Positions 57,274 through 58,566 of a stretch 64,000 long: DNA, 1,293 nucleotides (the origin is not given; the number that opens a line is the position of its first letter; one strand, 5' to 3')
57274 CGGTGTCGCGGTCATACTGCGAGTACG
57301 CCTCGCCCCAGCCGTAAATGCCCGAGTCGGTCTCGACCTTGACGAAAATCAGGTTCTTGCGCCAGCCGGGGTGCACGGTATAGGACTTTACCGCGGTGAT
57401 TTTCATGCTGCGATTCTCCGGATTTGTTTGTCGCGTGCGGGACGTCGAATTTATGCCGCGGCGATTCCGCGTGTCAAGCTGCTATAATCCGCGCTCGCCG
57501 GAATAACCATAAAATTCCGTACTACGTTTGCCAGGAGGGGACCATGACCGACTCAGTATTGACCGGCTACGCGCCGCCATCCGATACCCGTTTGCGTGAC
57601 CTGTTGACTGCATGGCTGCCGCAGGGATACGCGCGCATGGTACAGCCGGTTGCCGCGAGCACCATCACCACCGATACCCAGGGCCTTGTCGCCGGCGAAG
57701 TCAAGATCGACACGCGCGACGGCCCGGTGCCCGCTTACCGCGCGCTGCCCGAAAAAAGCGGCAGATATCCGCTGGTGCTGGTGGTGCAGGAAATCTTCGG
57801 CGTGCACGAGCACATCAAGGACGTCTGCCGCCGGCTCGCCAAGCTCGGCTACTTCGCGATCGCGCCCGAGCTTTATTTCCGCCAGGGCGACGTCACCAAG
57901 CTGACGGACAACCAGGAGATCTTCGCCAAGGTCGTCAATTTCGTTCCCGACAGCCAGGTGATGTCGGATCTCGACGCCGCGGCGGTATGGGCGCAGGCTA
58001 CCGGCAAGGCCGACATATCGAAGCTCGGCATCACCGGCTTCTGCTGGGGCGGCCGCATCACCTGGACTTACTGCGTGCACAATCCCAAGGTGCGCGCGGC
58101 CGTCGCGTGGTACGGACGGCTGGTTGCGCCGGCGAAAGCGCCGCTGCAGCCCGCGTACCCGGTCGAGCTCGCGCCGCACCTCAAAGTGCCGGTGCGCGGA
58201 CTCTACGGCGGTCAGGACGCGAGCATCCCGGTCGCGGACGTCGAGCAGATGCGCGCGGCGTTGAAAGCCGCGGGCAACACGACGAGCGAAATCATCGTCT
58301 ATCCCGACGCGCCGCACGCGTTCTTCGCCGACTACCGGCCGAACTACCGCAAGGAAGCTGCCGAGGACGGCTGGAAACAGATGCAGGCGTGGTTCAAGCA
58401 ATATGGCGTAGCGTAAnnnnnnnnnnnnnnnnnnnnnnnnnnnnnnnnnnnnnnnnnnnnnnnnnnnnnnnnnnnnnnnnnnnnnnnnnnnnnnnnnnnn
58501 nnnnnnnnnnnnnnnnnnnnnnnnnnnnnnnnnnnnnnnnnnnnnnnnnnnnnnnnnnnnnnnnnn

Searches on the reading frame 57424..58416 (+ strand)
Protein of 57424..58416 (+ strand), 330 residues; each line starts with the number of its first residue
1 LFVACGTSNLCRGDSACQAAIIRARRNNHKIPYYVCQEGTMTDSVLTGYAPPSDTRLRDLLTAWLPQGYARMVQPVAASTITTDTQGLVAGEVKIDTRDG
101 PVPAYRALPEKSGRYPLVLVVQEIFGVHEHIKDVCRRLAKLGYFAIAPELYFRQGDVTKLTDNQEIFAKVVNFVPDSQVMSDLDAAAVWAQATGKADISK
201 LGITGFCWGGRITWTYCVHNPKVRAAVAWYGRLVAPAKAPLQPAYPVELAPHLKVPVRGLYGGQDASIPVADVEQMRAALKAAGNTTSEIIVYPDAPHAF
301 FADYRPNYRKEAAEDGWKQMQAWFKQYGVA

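Call 27: search_protein_families(library=ncbifam, max_evalue=0.00001, proteins=[window:57424-58416:+])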
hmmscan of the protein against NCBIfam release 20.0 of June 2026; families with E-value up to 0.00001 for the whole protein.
window:57424-58416:+ (330 aa): 1 family
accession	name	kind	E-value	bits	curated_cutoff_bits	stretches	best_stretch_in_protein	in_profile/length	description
NF041440.1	hydrolase_YghX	exception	6.9e-30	104.2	460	1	99-327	79-291/292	YghX family hydrolase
